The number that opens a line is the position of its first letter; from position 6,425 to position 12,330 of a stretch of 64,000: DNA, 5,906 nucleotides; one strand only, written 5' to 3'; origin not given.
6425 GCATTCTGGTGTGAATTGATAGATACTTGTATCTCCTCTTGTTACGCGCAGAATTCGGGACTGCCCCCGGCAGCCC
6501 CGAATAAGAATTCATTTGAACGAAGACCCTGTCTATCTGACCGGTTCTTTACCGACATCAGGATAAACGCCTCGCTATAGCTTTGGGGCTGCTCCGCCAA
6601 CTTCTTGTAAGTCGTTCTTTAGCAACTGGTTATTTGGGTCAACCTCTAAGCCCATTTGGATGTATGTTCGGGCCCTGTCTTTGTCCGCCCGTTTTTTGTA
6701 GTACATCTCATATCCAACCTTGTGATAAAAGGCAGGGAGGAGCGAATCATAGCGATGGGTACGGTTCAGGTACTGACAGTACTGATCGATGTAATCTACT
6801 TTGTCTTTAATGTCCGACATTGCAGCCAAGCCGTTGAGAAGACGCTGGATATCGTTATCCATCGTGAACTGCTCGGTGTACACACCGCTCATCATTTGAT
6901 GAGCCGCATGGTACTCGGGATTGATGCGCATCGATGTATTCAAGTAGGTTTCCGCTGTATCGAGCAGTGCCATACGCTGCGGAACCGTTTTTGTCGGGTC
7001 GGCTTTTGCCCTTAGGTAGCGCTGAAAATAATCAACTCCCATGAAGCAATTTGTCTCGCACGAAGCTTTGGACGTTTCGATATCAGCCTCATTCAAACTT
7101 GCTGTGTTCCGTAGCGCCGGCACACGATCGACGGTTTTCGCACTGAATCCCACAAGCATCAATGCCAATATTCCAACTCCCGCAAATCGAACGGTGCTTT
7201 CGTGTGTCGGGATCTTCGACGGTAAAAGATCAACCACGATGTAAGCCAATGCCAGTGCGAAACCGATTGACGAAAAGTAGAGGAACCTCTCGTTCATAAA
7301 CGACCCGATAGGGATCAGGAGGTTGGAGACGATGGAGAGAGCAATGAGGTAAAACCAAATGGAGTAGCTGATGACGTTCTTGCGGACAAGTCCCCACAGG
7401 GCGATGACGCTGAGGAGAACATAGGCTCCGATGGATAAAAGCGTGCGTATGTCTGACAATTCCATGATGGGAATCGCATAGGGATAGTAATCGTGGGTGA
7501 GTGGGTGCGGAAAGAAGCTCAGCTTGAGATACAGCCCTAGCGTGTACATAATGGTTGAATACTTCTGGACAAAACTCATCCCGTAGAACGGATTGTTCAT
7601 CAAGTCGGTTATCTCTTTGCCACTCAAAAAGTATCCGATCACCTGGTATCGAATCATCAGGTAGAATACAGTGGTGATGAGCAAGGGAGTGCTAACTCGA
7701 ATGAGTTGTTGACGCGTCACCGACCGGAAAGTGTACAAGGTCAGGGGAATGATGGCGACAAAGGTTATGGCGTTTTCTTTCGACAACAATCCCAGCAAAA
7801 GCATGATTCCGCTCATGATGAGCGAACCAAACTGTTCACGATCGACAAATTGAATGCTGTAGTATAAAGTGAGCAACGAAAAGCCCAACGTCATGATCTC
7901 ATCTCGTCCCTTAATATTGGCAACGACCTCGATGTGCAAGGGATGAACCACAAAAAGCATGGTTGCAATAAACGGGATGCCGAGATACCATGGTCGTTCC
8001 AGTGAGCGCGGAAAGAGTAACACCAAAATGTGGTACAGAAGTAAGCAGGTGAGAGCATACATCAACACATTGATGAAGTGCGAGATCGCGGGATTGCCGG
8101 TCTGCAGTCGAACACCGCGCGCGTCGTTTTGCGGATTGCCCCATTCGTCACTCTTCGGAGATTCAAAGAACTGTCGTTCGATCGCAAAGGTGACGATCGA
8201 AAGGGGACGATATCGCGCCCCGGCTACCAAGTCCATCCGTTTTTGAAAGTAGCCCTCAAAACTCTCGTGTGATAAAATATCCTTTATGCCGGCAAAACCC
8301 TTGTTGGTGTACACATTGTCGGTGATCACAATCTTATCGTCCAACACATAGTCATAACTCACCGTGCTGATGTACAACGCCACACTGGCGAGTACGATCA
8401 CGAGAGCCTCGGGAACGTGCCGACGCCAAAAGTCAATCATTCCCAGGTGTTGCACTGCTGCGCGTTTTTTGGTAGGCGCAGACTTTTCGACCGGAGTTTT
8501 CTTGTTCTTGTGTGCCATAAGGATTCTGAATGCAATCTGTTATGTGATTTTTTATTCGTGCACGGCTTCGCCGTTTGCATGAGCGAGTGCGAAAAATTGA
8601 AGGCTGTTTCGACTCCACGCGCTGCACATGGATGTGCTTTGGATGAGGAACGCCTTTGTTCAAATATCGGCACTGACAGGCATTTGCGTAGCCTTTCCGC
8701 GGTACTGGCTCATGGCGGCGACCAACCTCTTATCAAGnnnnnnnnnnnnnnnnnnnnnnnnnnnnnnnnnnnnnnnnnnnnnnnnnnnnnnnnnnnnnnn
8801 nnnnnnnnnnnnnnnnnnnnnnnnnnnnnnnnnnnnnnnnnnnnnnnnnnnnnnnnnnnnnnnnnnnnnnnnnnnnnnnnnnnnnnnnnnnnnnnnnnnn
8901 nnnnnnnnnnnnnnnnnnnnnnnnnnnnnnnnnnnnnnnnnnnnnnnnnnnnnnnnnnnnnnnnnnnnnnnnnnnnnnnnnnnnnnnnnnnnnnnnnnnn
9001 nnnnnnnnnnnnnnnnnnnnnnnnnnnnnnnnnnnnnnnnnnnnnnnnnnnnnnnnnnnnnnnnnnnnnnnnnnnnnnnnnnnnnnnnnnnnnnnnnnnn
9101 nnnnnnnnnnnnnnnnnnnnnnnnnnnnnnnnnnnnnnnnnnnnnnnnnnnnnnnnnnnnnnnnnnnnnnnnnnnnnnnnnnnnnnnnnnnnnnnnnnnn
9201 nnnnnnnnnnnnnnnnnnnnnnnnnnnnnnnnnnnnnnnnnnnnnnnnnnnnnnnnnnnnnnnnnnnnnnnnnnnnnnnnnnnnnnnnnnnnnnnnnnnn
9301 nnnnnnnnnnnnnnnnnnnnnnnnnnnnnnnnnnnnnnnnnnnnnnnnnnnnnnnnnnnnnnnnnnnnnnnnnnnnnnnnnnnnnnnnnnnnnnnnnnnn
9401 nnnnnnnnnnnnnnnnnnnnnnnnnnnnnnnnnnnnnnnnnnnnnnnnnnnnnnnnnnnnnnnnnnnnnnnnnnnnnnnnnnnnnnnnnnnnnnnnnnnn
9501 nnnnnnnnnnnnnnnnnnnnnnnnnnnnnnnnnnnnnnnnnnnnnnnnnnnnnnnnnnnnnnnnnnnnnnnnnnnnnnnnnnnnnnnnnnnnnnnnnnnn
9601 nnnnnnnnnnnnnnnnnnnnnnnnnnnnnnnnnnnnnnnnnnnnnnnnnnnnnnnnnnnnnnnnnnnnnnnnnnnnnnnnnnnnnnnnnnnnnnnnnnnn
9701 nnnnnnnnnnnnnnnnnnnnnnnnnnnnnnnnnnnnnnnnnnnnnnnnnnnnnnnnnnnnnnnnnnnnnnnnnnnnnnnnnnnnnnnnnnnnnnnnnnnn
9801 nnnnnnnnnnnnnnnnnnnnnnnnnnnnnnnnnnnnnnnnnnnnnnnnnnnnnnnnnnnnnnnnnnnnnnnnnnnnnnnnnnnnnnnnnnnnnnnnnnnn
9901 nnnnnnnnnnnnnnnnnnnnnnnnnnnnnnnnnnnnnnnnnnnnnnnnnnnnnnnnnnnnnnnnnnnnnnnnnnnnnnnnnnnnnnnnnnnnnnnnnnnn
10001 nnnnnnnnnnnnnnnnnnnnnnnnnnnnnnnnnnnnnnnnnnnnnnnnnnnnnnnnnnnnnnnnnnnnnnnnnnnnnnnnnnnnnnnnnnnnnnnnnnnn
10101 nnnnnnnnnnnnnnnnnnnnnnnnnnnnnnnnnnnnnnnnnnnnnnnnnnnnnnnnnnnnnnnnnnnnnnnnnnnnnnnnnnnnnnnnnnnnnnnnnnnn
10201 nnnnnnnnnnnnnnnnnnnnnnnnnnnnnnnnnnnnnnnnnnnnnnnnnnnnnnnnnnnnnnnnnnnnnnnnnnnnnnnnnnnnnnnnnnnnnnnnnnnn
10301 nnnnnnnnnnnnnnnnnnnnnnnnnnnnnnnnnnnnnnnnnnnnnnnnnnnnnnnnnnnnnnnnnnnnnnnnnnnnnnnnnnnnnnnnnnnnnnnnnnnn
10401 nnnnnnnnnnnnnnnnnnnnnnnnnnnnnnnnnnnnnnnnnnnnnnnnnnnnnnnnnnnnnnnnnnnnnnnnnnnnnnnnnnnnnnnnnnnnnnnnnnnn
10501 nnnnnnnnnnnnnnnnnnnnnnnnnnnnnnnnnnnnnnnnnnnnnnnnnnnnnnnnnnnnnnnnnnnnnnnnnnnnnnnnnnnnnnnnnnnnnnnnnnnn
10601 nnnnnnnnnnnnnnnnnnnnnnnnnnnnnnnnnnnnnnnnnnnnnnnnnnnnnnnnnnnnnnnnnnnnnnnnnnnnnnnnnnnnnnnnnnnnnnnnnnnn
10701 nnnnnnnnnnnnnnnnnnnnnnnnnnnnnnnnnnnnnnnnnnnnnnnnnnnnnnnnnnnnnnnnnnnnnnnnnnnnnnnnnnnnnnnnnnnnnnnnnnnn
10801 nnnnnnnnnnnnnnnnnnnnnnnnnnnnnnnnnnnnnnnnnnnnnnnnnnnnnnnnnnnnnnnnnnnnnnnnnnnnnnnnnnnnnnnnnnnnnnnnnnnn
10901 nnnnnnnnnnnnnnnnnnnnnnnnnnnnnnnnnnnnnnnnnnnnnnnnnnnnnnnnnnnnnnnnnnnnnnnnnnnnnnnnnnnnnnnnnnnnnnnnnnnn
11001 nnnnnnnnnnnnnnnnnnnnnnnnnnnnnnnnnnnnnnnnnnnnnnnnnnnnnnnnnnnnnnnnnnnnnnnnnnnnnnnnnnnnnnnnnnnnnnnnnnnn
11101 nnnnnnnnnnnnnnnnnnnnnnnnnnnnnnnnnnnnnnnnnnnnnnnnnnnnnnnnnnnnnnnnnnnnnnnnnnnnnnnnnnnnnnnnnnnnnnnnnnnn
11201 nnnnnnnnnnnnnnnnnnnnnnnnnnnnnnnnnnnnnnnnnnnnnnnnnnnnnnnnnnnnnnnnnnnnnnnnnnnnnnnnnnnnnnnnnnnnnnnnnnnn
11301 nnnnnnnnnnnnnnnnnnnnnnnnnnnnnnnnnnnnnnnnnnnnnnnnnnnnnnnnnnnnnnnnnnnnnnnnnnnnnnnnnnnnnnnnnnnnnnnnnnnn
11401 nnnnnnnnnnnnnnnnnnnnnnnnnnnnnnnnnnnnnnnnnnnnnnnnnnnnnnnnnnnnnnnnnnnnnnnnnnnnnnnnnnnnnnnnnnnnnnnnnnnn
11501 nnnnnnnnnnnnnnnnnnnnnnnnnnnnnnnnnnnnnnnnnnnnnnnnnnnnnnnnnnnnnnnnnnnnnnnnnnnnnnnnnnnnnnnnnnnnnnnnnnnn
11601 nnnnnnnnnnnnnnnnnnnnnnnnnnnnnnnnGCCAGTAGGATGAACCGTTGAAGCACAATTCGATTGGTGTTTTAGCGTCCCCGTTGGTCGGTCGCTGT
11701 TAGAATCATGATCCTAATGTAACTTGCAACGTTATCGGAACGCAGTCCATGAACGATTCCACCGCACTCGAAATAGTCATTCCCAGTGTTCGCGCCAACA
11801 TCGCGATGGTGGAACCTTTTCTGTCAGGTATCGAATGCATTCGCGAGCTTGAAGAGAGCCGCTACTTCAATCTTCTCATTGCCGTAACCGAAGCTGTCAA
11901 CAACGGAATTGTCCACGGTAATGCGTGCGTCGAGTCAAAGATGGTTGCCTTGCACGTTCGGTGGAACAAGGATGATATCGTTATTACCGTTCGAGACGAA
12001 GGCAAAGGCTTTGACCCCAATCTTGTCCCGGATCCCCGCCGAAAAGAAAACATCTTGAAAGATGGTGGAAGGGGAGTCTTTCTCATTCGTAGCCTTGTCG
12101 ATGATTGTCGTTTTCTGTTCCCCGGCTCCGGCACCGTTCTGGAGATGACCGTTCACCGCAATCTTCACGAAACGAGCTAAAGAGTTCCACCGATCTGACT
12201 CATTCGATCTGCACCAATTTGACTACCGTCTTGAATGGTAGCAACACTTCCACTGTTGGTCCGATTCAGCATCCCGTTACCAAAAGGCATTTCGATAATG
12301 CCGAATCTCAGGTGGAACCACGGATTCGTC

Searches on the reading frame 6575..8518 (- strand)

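Call 9: search_protein_families(library=pfam, proteins=[window:6575-8518:-], max_evalue=0.001)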
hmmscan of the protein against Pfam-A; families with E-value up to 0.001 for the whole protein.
window:6575-8518:- (647 aa): 2 families
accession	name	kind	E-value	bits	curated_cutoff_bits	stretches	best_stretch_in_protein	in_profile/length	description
PF13231.12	PMT_2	-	4.7e-06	27.4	26.1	1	147-289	25-154/160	Dolichyl-phosphate-mannose-protein mannosyltransferase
PF08409.16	TMTC_DUF1736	-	0.00014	22.2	27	0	309-369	12-74/75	Protein O-mannosyl-transferase TMTC, DUF1736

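Call 19: search_protein_families(library=ncbifam, proteins=[window:6575-8518:-], max_evalue=0.001)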
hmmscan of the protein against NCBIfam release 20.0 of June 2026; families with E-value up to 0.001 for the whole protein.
window:6575-8518:- (647 aa): 0 families

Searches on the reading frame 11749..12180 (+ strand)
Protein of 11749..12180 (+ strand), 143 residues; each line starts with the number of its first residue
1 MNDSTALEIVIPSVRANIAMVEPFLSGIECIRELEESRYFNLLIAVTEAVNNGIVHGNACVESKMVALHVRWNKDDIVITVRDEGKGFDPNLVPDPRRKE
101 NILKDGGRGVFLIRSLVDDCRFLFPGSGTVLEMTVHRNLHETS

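Call 9: search_protein_families(library=pfam, proteins=[window:11749-12180:+], max_evalue=0.001)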
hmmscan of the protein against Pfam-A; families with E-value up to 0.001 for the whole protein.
window:11749-12180:+ (143 aa): 2 families
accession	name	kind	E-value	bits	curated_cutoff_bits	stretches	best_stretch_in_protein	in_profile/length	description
PF13581.12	HATPase_c_2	-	3.6e-21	75.9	27.4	1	32-134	22-126/127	Histidine kinase-like ATPase domain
PF02518.31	HATPase_c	-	1.5e-06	29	26.4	1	44-118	8-85/111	Histidine kinase-, DNA gyrase B-, and HSP90-like ATPase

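Call 19: search_protein_families(library=ncbifam, proteins=[window:11749-12180:+], max_evalue=0.001)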
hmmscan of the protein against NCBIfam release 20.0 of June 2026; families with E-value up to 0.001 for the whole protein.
window:11749-12180:+ (143 aa): 6 families
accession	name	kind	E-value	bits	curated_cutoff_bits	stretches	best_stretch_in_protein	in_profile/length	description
NF003144.0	PRK04069.1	equivalog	3.7e-12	45.9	145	1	4-138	5-144/161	anti-sigma B factor RsbW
TIGR01924.1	rsbW_low_gc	equivalog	7.1e-11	41.8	155.05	1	6-136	7-142/159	anti-sigma B factor RsbW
NF041045.1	RsbA_anti_sig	subfamily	8.4e-10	38.4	210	1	34-135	207-302/303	anti-sigma factor RsbA family regulatory protein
TIGR01925.2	spIIAB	equivalog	9.3e-10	38.5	135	1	40-133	36-132/137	anti-sigma F factor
NF033792.0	ActS_PrrB_HisK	equivalog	0.00016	20.7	350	1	63-93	328-358/423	ActS/PrrB/RegB family redox-sensitive histidine kinase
NF047786.1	his_kin_MadS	equivalog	0.00087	18.5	500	1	33-92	329-383/434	MadS family sensor histidine kinase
